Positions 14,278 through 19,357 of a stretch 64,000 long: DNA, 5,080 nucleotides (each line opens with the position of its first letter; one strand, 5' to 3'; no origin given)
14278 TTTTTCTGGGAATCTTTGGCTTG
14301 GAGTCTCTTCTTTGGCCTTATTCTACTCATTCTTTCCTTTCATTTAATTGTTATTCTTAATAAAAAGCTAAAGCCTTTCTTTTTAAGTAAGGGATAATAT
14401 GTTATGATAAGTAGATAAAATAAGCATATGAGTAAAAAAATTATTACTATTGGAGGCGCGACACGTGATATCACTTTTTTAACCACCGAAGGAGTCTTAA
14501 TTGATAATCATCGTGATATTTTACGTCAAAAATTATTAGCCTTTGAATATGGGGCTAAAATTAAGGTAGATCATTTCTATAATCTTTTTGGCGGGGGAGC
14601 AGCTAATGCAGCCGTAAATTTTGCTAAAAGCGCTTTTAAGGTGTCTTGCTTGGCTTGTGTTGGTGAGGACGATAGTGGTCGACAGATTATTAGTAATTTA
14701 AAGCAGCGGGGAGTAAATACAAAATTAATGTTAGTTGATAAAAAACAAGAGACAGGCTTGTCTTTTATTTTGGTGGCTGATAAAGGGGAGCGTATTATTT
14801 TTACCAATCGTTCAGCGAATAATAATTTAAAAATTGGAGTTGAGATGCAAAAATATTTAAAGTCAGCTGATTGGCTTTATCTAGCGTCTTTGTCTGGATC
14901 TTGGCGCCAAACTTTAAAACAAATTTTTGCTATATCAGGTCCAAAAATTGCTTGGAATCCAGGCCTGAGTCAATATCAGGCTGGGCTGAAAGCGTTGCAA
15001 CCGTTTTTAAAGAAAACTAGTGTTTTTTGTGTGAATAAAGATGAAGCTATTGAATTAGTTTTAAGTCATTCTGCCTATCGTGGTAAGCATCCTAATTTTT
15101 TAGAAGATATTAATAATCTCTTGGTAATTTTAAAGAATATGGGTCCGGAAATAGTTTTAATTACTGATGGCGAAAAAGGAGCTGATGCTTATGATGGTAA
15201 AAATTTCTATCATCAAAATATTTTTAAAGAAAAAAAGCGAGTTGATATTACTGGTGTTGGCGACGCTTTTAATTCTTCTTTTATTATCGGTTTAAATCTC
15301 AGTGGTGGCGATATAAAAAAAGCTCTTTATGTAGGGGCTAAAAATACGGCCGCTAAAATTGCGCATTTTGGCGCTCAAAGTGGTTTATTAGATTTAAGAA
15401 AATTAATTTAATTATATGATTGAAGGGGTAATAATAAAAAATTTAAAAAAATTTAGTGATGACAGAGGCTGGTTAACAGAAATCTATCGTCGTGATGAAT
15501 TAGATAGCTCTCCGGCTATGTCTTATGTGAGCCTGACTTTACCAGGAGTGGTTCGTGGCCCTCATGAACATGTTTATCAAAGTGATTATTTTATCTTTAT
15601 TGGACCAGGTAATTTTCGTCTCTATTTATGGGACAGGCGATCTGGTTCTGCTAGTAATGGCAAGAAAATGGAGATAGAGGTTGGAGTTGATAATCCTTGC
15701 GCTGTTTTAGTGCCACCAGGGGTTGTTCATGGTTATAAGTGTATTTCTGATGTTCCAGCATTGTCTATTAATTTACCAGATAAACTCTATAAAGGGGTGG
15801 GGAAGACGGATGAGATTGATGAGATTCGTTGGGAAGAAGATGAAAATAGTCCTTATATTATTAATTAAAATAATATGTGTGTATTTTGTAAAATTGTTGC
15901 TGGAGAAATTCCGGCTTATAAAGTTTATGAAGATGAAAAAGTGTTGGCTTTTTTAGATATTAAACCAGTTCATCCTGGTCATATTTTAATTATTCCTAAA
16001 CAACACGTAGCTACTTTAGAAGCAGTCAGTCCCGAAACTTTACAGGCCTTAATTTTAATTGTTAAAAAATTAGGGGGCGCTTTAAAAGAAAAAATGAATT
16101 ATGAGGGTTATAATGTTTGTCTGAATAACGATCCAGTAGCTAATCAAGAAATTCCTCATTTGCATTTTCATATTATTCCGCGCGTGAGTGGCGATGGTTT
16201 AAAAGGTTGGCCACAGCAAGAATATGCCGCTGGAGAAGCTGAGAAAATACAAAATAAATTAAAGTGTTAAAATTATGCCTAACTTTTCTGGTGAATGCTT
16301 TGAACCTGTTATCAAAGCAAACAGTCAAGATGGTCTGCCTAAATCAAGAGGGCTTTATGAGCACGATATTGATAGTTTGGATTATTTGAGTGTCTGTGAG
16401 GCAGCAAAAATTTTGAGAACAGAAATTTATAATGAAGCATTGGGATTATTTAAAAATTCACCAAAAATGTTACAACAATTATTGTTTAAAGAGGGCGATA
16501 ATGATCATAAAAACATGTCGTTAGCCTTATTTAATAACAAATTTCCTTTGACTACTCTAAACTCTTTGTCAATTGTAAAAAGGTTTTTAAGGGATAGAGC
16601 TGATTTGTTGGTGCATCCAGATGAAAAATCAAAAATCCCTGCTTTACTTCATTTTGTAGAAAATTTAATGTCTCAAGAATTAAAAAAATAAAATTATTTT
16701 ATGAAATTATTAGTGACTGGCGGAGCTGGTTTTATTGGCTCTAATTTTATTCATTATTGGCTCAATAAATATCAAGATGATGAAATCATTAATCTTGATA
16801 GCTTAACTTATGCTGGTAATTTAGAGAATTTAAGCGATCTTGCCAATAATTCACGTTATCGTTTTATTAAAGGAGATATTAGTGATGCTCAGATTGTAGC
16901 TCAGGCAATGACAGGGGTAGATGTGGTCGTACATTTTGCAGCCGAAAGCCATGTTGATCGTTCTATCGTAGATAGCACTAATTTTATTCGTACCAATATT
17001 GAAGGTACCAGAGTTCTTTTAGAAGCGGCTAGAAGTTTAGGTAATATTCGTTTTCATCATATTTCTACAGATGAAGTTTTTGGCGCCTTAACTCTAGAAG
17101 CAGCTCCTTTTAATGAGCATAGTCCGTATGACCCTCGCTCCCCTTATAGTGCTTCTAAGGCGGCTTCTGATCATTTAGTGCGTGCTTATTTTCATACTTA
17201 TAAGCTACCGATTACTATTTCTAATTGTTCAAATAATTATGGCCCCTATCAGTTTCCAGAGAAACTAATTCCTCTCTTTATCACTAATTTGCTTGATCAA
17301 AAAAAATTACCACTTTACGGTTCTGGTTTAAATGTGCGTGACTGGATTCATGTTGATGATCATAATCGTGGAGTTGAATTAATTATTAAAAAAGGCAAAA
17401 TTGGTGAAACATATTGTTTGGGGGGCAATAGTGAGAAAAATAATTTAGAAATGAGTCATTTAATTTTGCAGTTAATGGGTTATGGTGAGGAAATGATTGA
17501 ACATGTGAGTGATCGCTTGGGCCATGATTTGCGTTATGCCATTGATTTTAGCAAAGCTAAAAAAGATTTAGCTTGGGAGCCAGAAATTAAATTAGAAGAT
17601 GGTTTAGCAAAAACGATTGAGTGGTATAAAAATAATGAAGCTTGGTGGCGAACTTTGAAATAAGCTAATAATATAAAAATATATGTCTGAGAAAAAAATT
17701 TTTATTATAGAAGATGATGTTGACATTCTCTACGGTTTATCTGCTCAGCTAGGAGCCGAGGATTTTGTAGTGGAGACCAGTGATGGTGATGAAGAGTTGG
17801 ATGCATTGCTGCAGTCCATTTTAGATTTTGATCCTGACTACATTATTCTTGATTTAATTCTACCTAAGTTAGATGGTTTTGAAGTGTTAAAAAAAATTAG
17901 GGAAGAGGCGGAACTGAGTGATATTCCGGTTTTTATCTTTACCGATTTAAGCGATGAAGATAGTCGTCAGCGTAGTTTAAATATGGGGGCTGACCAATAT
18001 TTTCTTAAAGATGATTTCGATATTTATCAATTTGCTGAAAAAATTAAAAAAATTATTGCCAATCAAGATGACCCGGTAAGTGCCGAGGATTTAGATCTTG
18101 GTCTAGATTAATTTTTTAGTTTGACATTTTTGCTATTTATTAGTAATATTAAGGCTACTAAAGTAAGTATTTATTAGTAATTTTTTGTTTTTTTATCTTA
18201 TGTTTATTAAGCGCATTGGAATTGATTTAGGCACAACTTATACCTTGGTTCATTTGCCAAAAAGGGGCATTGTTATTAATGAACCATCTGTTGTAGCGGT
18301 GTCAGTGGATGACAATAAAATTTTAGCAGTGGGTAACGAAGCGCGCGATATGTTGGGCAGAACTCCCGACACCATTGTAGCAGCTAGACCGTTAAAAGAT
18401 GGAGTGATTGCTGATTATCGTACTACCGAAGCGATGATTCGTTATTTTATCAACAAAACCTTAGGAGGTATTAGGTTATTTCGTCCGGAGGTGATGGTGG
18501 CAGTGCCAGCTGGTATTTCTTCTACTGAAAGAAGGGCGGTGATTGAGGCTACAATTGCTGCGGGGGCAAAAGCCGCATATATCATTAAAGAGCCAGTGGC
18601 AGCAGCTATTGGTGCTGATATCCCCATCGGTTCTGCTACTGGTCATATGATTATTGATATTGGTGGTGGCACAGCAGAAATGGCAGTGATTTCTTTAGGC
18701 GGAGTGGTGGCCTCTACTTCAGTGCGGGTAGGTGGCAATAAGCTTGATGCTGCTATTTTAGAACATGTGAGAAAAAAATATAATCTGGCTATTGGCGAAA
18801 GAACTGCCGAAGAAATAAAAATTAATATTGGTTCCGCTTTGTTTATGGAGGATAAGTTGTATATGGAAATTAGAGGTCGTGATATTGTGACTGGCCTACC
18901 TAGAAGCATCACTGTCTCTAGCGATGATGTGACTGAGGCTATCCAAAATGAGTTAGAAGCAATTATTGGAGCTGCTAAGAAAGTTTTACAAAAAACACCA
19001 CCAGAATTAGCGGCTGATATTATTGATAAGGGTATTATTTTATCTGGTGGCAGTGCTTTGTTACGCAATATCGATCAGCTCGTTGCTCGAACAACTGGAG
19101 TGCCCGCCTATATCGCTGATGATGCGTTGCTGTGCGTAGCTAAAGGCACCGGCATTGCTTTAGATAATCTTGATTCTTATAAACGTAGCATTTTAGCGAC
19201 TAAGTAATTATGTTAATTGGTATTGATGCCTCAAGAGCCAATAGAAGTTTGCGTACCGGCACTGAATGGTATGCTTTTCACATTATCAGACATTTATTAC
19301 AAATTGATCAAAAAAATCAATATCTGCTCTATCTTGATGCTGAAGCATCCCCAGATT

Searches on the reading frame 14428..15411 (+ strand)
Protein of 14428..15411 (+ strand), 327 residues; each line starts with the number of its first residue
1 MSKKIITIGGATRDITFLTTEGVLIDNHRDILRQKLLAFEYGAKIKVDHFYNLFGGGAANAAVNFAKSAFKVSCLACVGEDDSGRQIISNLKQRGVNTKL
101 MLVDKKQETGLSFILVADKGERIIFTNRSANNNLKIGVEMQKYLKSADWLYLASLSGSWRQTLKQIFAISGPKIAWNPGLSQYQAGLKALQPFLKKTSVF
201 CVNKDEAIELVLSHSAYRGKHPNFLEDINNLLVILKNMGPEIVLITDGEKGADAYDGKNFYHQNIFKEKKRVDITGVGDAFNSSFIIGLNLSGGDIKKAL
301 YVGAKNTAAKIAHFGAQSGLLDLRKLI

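Call 69: search_protein_families(library=pfam, proteins=[window:14428-15411:+], max_evalue=0.001)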
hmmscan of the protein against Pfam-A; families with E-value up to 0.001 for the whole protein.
window:14428-15411:+ (327 aa): 1 family
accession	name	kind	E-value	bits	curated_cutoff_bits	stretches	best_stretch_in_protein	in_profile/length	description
PF00294.29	PfkB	-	1.3e-42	146.6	25.8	1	40-319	18-298/302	pfkB family carbohydrate kinase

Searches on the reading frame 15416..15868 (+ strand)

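Call 69: search_protein_families(library=pfam, proteins=[window:15416-15868:+], max_evalue=0.001)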
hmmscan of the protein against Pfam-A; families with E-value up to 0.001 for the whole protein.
window:15416-15868:+ (150 aa): 3 families
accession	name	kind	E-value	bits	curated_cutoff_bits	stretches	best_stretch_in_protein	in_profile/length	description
PF00908.23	dTDP_sugar_isom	-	6.8e-13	49.1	27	1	2-119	4-128/168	dTDP-4-dehydrorhamnose 3,5-epimerase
PF14667.12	Polysacc_synt_C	-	7.1e-06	26.6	28.7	1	14-113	2-91/111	Polysaccharide biosynthesis C-terminal domain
PF05523.17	FdtA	-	0.0002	21.6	23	1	5-75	3-73/131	WxcM-like, C-terminal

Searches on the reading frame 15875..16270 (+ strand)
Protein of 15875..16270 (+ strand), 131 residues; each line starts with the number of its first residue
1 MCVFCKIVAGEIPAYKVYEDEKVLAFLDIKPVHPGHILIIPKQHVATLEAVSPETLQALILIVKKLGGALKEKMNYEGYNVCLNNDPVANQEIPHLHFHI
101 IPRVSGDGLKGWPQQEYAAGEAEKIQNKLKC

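Call 69: search_protein_families(library=pfam, proteins=[window:15875-16270:+], max_evalue=0.001)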
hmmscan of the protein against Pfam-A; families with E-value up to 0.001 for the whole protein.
window:15875-16270:+ (131 aa): 2 families
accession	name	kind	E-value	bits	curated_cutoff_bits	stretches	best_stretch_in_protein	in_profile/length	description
PF01230.28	HIT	-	3.4e-30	105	21.5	1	10-103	2-95/98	HIT domain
PF11969.13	DcpS_C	-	7.4e-19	68.7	24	1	2-102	2-101/114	Scavenger mRNA decapping enzyme C-term binding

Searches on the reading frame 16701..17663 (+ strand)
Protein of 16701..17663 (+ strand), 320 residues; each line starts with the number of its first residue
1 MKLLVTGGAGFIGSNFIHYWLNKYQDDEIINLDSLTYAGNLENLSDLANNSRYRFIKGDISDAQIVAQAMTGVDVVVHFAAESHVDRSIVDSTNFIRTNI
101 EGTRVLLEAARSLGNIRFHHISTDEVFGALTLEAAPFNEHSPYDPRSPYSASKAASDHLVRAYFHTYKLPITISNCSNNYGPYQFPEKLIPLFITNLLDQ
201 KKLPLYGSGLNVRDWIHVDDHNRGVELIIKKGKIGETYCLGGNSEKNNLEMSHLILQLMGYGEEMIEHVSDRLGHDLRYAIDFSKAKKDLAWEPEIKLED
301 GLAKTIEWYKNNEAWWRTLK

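Call 69: search_protein_families(library=pfam, proteins=[window:16701-17663:+], max_evalue=0.001)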
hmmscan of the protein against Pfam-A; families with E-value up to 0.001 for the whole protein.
window:16701-17663:+ (320 aa): 7 families
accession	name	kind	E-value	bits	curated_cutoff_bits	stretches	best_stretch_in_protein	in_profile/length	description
PF16363.11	GDP_Man_Dehyd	-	9.1e-82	275.6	27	1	4-305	1-332/332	GDP-mannose 4,6 dehydratase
PF01370.27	Epimerase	-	4.9e-64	216.5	20.9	1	4-241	2-240/240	NAD dependent epimerase/dehydratase family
PF01073.25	3Beta_HSD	-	7.9e-20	71.5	22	1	4-163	1-160/280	3-beta hydroxysteroid dehydrogenase/isomerase family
PF07993.18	NAD_binding_4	-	2.9e-16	59.8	20.1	1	5-178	1-206/258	Male sterility protein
PF04321.23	RmlD_sub_bind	-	7.7e-15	55.2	27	1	1-166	1-142/287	RmlD substrate binding domain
PF02719.21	Polysacc_synt_2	-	1.1e-14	54.8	20.2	1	3-125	1-130/293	Polysaccharide biosynthesis protein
PF13460.12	NAD_binding_10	-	1.3e-08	35.4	27.2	1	37-163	25-134/184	NAD(P)H-binding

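Call 79: search_protein_families(library=ncbifam, proteins=[window:16701-17663:+], max_evalue=0.001)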
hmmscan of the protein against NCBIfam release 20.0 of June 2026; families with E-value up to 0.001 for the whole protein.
window:16701-17663:+ (320 aa): 30 families (the best 25 are shown)
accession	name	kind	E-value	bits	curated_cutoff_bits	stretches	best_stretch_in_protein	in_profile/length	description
TIGR01181.1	dTDP_gluc_dehyt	equivalog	2.7e-144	480.1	365.1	1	2-319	1-321/321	dTDP-glucose 4,6-dehydratase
NF007490.0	PRK10084.1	subfamily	1.1e-110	370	649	1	1-319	1-344/361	dTDP-glucose 4,6-dehydratase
NF007582.0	PRK10217.1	equivalog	6e-105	351.2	698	1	2-319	3-341/355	dTDP-glucose 4,6-dehydratase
TIGR04180.1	EDH_00030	hypoth_equivalog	5.7e-46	156.9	475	1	4-294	2-294/297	NAD-dependent 4,6-dehydratase LegB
TIGR01179.1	galE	equivalog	8.9e-33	113.5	262.3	1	2-313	1-329/332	UDP-glucose 4-epimerase GalE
TIGR03466.1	HpnA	hypoth_equivalog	2.8e-28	98.8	367.65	1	1-258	1-242/327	hopanoid-associated sugar epimerase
TIGR02622.1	CDP_4_6_dhtase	equivalog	4.7e-27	95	278.45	1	2-312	6-333/352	CDP-glucose 4,6-dehydratase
TIGR02197.1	heptose_epim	equivalog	6.2e-23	81.4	274.6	1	3-311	1-315/316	ADP-glyceromanno-heptose 6-epimerase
NF007956.0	PRK10675.1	subfamily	1.3e-19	70.5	394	1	1-312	1-332/338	UDP-glucose 4-epimerase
NF011728.1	PRK15181.1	equivalog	4.3e-19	68.7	760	1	3-312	18-340/348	Vi polysaccharide biosynthesis UDP-N-acetylglucosaminuronic acid C-4 epimerase TviC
TIGR01472.1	gmd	equivalog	5.3e-18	65.3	415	1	4-252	4-264/342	GDP-mannose 4,6-dehydratase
TIGR03589.1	PseB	equivalog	7.3e-18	64.6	407.75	1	3-127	7-129/324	UDP-N-acetylglucosamine 4,6-dehydratase (inverting)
NF052578.1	StrlDmthSdmBMthl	equivalog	4.1e-17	62.9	600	1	1-245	1-232/328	sterol demethylase protein SdmB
NF043036.1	ErythonDh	equivalog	5.5e-17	62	325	1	1-163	1-163/321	D-erythronate dehydrogenase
NF042422.1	oxyalk_red_OleD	equivalog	9.6e-17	61.3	580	1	1-163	1-153/329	2-alkyl-3-oxoalkanoate reductase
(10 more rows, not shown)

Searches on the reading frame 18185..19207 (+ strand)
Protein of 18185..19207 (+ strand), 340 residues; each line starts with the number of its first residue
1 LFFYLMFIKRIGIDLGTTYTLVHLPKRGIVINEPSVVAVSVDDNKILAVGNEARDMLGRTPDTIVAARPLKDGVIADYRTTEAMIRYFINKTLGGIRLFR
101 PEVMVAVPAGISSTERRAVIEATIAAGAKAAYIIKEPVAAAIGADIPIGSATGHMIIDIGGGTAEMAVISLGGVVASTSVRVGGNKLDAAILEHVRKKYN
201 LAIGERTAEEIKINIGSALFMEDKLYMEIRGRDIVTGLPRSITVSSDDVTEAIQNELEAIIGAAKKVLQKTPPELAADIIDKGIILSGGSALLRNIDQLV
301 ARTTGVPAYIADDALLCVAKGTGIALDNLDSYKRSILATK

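Call 79: search_protein_families(library=ncbifam, proteins=[window:18185-19207:+], max_evalue=0.001)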
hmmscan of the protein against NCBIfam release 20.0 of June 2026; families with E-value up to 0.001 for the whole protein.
window:18185-19207:+ (340 aa): 18 families
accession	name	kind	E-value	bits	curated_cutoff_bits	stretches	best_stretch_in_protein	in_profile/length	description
NF010539.0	PRK13927.1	subfamily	3.4e-136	453.6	293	1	6-336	4-336/339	rod shape-determining protein MreB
TIGR00904.1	mreB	subfamily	1.1e-133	445.5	365.75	1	7-333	1-333/334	MreB/Mrl family cell shape determining protein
NF010540.1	PRK13929.1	exception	4.9e-113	377.6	515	1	9-334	5-332/334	rod-share determining protein MreBH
NF040964.1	MamK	subfamily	6.1e-17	61.7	400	1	11-302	3-291/335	MamK family actin-like protein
NF053558.1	BeeR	equivalog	2.3e-15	56.5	530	1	66-300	67-304/349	BeeR family actin-like protein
TIGR01991.1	HscA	equivalog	7.9e-15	54.3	708.55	1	103-311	133-344/600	Fe-S protein assembly chaperone HscA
NF011660.0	PRK15080.1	equivalog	2e-14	53.5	182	1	66-192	60-181/277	ethanolamine utilization protein EutJ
TIGR01174.1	ftsA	equivalog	2.3e-14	53.2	175.85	1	113-311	157-345/371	cell division protein FtsA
NF003520.0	PRK05183.1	subfamily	2.6e-14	52.6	620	1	103-331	153-384/621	Fe-S protein assembly chaperone HscA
TIGR02529.1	EutJ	subfamily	4.2e-14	52.6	152.1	1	66-200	27-156/239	ethanolamine utilization protein EutJ family protein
NF002399.0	PRK01433.1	equivalog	6.7e-11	41.5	743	1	103-331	144-359/595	Fe-S protein assembly chaperone HscA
NF001413.0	PRK00290.1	equivalog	1.4e-10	40.2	648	1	103-200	136-237/625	molecular chaperone DnaK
TIGR02350.1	prok_dnaK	equivalog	1.5e-10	40.1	822.55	1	103-308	133-352/596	molecular chaperone DnaK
NF009946.0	PRK13410.1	equivalog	3.5e-09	35.4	1019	1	104-199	139-239/669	molecular chaperone DnaK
NF009947.0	PRK13411.1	equivalog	4.5e-08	31.6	1002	1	103-199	136-238/662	molecular chaperone DnaK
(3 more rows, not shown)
